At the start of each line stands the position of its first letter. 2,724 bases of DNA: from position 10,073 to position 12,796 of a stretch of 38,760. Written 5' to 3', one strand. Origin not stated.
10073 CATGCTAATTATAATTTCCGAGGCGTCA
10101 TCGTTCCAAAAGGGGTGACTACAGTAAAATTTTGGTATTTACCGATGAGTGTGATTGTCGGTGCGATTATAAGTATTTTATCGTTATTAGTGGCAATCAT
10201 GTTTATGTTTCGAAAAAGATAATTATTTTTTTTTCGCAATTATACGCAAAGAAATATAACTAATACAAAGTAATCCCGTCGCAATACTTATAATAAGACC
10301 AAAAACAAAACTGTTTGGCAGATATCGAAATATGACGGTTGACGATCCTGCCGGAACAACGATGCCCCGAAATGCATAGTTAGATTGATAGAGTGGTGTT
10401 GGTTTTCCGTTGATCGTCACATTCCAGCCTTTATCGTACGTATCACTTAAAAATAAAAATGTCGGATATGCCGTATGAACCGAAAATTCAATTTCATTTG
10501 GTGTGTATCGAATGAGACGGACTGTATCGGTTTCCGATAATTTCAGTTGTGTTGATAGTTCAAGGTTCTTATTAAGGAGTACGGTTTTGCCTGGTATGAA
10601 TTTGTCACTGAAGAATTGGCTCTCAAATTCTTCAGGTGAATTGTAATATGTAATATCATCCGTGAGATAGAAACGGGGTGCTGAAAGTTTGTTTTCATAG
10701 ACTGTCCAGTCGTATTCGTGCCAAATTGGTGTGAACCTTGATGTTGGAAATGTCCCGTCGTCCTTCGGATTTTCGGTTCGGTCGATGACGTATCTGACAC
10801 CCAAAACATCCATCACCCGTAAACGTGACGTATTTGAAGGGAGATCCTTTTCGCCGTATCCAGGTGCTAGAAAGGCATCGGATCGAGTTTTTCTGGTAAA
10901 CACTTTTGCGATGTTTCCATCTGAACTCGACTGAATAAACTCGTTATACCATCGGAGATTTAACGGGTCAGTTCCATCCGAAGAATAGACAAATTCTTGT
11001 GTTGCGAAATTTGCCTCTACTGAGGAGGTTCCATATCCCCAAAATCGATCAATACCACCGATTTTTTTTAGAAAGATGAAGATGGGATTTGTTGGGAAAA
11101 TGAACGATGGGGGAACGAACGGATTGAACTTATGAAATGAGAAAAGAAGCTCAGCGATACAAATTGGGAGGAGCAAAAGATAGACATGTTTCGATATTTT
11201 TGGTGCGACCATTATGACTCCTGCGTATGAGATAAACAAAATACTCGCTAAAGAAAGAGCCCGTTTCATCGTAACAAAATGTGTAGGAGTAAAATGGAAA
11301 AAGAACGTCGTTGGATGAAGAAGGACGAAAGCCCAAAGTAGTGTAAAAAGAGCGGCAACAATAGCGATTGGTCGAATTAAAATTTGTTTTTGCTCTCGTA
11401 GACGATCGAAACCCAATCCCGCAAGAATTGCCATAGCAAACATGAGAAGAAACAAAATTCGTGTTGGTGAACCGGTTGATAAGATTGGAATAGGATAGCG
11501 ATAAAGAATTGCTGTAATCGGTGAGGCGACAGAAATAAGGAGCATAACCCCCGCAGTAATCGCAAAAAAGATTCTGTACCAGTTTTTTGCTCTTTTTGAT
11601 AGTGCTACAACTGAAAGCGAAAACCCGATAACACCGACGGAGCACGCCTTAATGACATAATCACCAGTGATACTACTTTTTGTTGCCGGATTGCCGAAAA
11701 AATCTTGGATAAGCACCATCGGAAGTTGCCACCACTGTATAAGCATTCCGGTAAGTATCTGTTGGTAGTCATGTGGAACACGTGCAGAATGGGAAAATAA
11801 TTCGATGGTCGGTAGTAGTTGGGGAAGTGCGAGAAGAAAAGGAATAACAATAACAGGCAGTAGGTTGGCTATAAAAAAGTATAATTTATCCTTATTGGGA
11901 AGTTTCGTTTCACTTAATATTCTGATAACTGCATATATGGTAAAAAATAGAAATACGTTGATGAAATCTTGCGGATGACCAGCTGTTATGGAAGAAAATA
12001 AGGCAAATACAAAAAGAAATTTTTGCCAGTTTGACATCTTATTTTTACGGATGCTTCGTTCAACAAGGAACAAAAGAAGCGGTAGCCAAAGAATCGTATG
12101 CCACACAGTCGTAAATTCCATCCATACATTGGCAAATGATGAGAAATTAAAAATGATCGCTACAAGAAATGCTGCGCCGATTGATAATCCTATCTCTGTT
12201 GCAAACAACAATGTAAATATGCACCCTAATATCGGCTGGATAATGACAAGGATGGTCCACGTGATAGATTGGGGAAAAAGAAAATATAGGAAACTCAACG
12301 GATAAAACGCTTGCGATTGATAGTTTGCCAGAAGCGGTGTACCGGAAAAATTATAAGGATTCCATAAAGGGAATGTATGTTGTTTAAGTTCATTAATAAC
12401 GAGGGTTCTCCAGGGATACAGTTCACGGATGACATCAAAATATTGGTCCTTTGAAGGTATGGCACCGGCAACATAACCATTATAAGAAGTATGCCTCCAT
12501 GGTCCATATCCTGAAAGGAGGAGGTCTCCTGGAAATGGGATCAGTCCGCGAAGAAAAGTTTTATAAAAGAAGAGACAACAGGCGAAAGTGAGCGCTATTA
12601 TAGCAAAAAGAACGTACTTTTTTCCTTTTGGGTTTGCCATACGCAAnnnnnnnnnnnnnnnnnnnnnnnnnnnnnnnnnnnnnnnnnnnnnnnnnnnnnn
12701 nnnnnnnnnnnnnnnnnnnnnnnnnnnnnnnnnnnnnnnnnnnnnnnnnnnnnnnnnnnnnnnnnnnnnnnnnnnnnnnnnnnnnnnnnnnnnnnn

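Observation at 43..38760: Array of 17 GT-C glycosyltransferases from at least six subfamilies: a candidate extracytoplasmic glycan-building system with unknown acceptor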

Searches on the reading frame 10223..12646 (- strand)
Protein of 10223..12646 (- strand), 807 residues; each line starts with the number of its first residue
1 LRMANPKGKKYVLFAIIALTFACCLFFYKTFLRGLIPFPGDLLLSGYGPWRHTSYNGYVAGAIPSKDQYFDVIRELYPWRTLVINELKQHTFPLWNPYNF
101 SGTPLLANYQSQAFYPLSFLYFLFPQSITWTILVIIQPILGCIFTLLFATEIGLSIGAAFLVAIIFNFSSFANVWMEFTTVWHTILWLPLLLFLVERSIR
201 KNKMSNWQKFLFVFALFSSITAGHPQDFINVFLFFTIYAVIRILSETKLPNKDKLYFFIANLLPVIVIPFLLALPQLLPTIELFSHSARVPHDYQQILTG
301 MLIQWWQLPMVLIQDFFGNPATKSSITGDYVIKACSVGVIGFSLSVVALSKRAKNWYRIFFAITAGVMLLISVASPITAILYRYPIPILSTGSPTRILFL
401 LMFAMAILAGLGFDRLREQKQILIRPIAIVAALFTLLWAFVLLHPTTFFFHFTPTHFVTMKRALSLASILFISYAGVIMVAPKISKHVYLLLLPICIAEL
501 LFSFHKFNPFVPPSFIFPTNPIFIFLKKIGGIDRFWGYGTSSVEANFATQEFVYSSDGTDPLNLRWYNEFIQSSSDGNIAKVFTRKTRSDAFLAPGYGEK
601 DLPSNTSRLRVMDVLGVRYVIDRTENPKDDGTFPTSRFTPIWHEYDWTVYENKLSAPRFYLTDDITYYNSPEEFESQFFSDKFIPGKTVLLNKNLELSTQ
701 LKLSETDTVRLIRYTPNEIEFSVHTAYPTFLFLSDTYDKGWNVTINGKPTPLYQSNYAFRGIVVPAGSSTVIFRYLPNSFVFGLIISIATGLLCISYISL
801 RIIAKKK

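Call 3: search_protein_families(library=pfam, proteins=[window:10223-12646:-], max_evalue=0.01)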
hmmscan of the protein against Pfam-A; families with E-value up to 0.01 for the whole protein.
window:10223-12646:- (807 aa): 1 family
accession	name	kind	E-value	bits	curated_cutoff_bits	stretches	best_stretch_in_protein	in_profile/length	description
PF09586.16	YfhO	-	1e-18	67.6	28.5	1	700-787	747-835/835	Bacterial membrane protein YfhO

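Call 8: search_protein_families(library=ncbifam, proteins=[window:10223-12646:-], max_evalue=0.01)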
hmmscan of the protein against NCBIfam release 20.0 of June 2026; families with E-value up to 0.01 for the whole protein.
window:10223-12646:- (807 aa): 1 family
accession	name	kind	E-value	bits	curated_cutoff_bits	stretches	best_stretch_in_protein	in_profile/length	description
NF047590.1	GlcsyltransPgfM2Strep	equivalog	0.0001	20.6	1500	1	729-797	808-876/884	glycosyltransferase PgfM2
